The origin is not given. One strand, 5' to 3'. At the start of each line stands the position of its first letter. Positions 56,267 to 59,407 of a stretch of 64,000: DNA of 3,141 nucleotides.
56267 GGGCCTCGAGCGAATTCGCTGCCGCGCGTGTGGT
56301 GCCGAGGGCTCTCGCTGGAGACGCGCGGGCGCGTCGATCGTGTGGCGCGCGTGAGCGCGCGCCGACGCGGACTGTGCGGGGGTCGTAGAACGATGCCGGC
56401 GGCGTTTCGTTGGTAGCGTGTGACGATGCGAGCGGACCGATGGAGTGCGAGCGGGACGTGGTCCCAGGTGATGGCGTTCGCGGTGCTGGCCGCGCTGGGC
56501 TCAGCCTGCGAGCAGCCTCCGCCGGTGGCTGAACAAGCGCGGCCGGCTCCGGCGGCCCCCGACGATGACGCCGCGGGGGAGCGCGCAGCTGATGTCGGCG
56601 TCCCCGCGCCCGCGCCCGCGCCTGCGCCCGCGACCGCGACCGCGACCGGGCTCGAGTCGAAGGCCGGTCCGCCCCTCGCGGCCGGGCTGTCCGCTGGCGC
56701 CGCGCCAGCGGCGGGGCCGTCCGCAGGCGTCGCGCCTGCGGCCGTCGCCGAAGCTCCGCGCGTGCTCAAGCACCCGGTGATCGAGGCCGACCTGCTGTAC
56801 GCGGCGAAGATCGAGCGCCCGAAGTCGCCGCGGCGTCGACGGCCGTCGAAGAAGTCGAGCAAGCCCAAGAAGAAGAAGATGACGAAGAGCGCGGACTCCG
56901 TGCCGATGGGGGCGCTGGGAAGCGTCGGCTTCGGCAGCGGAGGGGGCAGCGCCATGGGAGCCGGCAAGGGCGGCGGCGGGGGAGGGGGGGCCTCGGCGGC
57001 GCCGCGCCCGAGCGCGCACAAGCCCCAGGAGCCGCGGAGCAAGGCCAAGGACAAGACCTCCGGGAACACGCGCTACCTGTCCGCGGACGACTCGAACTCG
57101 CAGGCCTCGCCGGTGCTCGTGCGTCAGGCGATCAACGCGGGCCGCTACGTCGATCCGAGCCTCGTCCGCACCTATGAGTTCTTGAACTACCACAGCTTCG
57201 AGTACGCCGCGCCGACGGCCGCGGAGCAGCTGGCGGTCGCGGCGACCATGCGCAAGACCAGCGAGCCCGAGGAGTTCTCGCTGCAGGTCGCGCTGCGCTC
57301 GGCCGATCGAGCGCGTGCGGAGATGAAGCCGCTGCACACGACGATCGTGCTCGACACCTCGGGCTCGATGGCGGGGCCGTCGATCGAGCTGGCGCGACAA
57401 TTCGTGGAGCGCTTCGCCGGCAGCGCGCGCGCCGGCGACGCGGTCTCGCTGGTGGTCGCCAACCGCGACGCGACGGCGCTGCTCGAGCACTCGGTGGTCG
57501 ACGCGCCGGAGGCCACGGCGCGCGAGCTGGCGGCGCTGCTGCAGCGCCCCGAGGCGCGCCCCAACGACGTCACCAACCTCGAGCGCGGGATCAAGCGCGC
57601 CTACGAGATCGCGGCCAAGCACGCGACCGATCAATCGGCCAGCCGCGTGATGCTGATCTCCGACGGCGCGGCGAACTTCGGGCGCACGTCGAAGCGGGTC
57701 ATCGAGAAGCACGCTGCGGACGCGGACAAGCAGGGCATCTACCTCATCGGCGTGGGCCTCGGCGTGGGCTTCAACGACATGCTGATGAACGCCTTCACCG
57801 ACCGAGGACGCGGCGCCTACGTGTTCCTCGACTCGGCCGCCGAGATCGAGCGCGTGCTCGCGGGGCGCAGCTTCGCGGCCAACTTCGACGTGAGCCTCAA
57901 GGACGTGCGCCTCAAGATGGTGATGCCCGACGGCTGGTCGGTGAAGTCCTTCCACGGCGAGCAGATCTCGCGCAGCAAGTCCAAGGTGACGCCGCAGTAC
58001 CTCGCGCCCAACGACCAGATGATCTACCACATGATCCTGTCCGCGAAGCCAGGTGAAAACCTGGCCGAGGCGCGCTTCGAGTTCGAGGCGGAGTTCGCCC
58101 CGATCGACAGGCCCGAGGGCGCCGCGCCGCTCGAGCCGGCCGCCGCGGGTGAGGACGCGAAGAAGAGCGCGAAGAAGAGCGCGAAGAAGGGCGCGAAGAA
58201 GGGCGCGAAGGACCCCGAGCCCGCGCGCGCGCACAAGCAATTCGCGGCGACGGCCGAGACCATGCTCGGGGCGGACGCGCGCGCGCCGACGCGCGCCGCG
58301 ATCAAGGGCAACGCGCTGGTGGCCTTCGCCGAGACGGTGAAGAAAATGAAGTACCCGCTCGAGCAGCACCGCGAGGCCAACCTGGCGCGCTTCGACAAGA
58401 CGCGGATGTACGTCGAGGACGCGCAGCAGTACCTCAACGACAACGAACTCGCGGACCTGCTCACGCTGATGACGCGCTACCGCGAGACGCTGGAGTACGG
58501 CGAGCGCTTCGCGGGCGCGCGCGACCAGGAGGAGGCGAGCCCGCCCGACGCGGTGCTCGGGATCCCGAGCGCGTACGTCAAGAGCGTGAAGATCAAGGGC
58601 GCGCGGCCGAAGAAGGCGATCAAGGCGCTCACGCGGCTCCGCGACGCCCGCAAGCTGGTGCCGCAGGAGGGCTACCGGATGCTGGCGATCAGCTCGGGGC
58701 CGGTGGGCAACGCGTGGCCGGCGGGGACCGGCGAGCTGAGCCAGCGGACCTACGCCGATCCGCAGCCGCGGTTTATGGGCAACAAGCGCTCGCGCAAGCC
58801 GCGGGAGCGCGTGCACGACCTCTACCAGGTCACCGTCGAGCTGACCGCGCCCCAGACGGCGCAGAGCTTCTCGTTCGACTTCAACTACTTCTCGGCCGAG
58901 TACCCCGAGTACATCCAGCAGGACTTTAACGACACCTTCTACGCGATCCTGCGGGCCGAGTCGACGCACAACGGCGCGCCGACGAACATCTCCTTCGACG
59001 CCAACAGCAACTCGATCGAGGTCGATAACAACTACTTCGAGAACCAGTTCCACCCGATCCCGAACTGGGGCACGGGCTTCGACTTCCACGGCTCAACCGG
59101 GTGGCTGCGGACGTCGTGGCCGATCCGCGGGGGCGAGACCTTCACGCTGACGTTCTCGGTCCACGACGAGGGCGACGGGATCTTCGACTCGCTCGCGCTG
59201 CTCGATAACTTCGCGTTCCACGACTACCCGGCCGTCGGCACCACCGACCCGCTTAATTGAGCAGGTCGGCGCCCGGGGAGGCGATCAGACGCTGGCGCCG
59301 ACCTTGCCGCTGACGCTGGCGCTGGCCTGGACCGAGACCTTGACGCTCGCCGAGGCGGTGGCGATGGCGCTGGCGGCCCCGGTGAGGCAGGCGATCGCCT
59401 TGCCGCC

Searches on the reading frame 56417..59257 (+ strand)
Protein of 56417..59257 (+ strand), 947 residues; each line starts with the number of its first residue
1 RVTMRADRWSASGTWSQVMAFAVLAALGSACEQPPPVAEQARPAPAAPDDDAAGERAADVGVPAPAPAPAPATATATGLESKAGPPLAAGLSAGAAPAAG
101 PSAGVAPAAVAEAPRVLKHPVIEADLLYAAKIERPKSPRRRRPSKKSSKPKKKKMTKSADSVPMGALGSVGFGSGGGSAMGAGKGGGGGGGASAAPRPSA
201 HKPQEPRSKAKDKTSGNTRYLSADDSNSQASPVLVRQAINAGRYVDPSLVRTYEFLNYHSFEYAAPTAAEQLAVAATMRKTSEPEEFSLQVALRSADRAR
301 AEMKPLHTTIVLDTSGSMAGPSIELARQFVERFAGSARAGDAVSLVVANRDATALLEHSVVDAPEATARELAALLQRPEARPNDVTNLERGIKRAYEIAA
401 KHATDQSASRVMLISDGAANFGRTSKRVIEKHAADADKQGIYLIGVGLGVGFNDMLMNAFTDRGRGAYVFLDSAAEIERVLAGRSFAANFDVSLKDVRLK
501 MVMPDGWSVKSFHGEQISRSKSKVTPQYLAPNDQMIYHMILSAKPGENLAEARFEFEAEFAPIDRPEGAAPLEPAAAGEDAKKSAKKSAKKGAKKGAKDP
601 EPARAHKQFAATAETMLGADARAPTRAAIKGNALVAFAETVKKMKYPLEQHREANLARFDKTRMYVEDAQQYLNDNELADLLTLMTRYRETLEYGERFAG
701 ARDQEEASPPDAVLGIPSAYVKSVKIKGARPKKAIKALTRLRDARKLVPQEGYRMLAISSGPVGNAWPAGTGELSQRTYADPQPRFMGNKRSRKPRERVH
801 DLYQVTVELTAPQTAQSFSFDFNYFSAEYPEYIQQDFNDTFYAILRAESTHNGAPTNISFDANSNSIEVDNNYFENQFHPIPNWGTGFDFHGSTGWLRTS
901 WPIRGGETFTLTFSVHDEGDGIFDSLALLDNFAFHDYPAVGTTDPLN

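Call 46: search_protein_families(library=pfam, proteins=[window:56417-59257:+], max_evalue=0.0001)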
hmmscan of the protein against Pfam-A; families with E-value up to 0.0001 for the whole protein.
window:56417-59257:+ (947 aa): 3 families
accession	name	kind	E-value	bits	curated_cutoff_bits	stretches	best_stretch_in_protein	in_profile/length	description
PF13519.12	VWA_2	-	3.3e-11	44.2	27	1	309-417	2-106/107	von Willebrand factor type A domain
PF00092.34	VWA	-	5.1e-11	43.5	23.8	1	310-473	4-164/174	von Willebrand factor type A domain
PF12450.13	vWF_A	-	3.5e-06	27.3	25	1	229-281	32-84/94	von Willebrand factor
